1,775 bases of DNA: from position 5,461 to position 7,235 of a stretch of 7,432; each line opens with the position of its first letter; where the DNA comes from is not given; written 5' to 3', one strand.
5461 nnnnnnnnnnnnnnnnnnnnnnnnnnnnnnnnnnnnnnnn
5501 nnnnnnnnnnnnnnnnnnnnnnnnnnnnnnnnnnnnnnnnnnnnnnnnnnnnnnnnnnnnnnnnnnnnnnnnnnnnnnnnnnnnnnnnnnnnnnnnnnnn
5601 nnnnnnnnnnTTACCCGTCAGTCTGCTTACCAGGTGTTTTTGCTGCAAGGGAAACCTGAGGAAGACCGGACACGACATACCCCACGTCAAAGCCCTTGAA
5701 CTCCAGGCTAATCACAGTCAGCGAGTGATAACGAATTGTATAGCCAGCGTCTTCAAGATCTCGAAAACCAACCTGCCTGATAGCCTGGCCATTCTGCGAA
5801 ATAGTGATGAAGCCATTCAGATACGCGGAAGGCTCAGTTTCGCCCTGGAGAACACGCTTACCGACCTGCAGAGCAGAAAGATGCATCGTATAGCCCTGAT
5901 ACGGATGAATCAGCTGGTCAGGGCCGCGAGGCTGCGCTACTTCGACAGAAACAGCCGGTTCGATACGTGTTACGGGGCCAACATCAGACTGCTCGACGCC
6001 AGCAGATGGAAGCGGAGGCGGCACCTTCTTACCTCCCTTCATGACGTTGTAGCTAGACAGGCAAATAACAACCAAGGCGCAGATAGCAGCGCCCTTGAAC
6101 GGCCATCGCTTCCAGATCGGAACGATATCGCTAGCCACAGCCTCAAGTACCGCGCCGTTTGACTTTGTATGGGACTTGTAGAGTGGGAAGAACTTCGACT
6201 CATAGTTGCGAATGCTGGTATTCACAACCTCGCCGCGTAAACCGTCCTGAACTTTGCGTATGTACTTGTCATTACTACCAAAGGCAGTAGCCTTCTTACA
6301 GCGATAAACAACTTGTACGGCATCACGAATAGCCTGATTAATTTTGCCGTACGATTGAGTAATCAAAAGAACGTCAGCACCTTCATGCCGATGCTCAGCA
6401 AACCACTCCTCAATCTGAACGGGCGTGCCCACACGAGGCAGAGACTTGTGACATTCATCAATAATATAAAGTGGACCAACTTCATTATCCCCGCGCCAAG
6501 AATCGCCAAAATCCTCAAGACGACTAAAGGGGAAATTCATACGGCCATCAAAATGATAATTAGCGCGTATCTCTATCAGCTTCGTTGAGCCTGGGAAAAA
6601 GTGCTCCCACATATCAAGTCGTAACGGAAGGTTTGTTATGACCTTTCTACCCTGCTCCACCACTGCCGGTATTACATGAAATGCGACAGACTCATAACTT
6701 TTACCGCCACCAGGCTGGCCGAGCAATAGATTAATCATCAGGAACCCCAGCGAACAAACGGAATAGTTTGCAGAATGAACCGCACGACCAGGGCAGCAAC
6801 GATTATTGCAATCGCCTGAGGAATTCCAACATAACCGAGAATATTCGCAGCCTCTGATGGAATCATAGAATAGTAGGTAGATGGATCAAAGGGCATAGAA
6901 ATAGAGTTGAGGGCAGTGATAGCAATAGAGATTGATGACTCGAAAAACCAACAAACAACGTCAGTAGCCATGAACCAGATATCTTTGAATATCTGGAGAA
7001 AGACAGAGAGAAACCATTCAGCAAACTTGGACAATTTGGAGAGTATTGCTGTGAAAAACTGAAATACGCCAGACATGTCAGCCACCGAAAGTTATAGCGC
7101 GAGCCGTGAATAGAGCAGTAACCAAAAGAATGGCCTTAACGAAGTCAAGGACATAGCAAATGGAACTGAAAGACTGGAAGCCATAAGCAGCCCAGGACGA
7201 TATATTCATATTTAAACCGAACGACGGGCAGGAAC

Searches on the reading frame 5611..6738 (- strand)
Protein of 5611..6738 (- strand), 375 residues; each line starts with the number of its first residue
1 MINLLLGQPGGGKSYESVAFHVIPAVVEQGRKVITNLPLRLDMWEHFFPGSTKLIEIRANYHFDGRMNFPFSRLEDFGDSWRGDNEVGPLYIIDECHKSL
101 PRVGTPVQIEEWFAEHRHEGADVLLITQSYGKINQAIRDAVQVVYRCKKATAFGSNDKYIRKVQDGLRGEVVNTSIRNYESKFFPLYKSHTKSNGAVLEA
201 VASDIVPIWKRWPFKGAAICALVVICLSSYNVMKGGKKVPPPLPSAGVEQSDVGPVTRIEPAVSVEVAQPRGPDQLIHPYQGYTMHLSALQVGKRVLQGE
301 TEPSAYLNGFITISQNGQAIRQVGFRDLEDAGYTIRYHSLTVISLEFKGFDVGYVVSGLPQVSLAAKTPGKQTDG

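Call 9: search_protein_families(library=pfam, proteins=[window:5611-6738:-], max_evalue=0.01)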
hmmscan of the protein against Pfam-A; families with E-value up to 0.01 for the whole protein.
window:5611-6738:- (375 aa): 1 family
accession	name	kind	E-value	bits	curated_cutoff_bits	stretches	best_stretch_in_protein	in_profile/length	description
PF05707.18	Zot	-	9e-27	94.2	20.3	1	1-192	1-195/197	Zonular occludens toxin (Zot)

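Call 12: find_related_loci(query=window:5611-6738:-, collection=genome_contigs, flank=10000)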
Query window:5611-6738:- (375 aa) in genome_contigs; peptide patterns used: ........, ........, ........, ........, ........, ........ (x = any residue, [..] = any of these).
42 stretches matched a pattern; 1 encode a relative of the query (tblastn E <= 1e-3); 1 distinct loci.
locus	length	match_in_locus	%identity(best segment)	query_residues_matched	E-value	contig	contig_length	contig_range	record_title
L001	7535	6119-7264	59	1-375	4e-144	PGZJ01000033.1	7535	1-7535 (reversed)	MAG: Gammaproteobacteria bacterium HGW-Gammaproteobacteria-11 08E140C01_10kDa_scaffold_2899, whole genome shotgun sequen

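Call 13: find_related_loci(query=window:5611-6738:-, collection=viral_contigs, flank=10000)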
Query window:5611-6738:- (375 aa) in viral_contigs; peptide patterns used: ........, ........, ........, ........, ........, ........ (x = any residue, [..] = any of these).
35 stretches matched a pattern; 33 encode a relative of the query (tblastn E <= 1e-3); 33 distinct loci.
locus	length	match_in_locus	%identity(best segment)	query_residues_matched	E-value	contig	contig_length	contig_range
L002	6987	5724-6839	82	1-375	0e+0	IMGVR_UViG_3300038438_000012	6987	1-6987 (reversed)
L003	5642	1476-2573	73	1-375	0e+0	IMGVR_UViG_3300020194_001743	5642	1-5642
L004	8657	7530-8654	66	1-375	6e-161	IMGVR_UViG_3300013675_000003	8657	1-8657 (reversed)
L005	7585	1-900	78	73-375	2e-160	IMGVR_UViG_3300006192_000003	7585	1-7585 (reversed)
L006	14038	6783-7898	61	1-367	2e-146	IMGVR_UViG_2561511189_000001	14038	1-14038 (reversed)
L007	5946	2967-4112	60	1-375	1e-146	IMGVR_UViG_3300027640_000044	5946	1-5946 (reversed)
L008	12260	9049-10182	59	1-375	1e-145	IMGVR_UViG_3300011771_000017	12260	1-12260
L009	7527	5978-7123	59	1-375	1e-145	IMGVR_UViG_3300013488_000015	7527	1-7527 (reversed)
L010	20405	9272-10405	60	1-375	4e-144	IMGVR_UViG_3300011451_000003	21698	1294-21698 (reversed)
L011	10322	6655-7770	62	1-367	3e-143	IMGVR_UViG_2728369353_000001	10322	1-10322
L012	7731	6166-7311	59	1-375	7e-143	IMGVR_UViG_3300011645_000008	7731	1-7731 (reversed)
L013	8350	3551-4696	59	1-375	8e-143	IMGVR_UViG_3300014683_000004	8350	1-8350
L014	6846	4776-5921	60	1-375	3e-143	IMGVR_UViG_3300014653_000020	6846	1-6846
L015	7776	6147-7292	59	1-375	2e-142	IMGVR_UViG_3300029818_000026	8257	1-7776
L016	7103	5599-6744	60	1-375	9e-143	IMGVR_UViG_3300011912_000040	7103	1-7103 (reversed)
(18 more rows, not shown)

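Call 20: search_dna_similar(query=window:5611-6738:-, collection=phages, mode=protein, max_rows=25)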
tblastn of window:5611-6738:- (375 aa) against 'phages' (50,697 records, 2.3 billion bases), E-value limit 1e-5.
Records with a match: 146; places in all: 149; records where one place covers at least 80% of the query: 16.
Best place of each record, by identity: 60-80% 1; <60% 145.
By first word of the organism name: Ralstonia 95; Vibrio 30; Inovirus 5; Phage 3; Dulem 3; Pseudomonas 2; Fibrovirus 2; Villovirus 2; Alteromonas 2; Inoviridae 1; and 1 more.
By host as written in the record: Ralstonia solanacearum 67; - 9; Vibrio parahaemolyticus 6; Ralstonia solanacearum Race 3, Biovar 1 6; Vibrio cholerae 5; Homo sapiens 5; Vibrio cyclitrophicus 10N.286.52.F6 4; Vibrio cholerae O139 3; and 29 more.
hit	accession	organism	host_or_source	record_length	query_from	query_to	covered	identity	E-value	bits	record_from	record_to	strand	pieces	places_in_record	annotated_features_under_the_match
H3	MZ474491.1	Phage silverpheasant213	cloacal swab from silver pheasant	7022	1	375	100%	65.5%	5e-158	496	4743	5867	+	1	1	zonular occludens toxin | putative minor coat protein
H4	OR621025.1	Pseudomonas phage 17897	Pseudomonas aeruginosa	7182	1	365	97%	57.6%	4e-131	419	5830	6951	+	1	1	ZOT-like protein | head virion protein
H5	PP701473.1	Phage WC36-1-filamentous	Lentisphaerae bacterium WC36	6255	1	375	100%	39.0%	1e-66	234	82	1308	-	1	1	record has no annotation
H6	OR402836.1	Phage WC36-1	-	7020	1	375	100%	39.0%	1e-66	234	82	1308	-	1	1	record has no annotation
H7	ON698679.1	Inoviridae phage WC36-1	-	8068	1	375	100%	39.0%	1e-66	234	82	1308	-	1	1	record has no annotation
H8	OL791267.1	Lentisphaerae phage WC36-1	Lentisphaerae bacterium WC36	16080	1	375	100%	39.0%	1e-66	234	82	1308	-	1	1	record has no annotation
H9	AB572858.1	Vibrio phage ND1-fs1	Vibrio cholerae O139 strain ND1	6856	1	341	91%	38.7%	2e-62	221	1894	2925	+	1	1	putative assembly protein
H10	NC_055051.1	Vibrio phage ND1-fs1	Vibrio cholerae O139 strain ND1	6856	1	341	91%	38.7%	2e-62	221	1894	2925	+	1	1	putative assembly protein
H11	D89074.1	Fibrovirus fs1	-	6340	1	341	91%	38.4%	2e-62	221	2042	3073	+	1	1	hypothetical protein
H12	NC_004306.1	Fibrovirus fs1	Vibrio cholerae O139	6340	1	341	91%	38.4%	2e-62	221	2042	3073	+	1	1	putative assembly protein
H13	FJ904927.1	Vibrio phage VEJ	Vibrio cholerae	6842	1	341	91%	38.4%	2e-62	221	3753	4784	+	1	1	putative assembly protein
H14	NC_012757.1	Vibrio phage VEJ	Vibrio cholerae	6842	1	341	91%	38.4%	2e-62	221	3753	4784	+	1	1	putative assembly protein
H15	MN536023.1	Vibrio phage VP24-2_Ke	Vibrio cholerae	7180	1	341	91%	37.5%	1e-59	214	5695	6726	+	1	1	putative assembly protein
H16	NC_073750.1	Vibrio phage VP24-2_Ke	Vibrio cholerae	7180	1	341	91%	37.5%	1e-59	214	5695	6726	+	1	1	putative assembly protein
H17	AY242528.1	Vibrio phage VGJ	-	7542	1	341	91%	35.8%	1e-50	187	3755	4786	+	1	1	orf384: putative assembly protein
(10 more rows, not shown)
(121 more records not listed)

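Call 40: find_encoding_contigs(protein=window:5611-6738:-, flank=10000, max_places=10)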
Protein window:5611-6738:- (375 aa): 2 contigs read that carry it; 1 place shown.
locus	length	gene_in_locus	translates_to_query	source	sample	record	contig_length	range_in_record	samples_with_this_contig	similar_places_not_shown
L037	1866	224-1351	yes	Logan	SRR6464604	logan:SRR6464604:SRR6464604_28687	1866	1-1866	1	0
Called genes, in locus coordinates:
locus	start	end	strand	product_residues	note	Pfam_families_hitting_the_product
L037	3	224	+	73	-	?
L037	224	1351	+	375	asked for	PF05707:Zot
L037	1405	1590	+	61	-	-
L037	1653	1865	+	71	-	?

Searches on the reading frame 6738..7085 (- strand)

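Call 9: search_protein_families(library=pfam, proteins=[window:6738-7085:-], max_evalue=0.01)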
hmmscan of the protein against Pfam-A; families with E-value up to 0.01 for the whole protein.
window:6738-7085:- (115 aa): 1 family
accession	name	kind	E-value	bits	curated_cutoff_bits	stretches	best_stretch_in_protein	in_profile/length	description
PF10734.14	DUF2523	-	2.8e-08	34.6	22.1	1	69-106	42-79/80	Protein of unknown function (DUF2523)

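Call 44: search_protein_families(library=phrogs, proteins=[window:6738-7085:-], max_evalue=0.01)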
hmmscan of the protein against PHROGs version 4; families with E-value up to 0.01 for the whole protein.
window:6738-7085:- (115 aa): 3 families
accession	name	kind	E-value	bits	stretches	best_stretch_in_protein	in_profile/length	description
phrog_974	-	head and packaging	1e-24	88.5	1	10-113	1-107/107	minor head protein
phrog_306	-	head and packaging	1.2e-14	56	1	7-110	4-115/115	minor head protein Ace-like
phrog_1242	-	head and packaging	2e-06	28.8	1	49-107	40-85/97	minor head protein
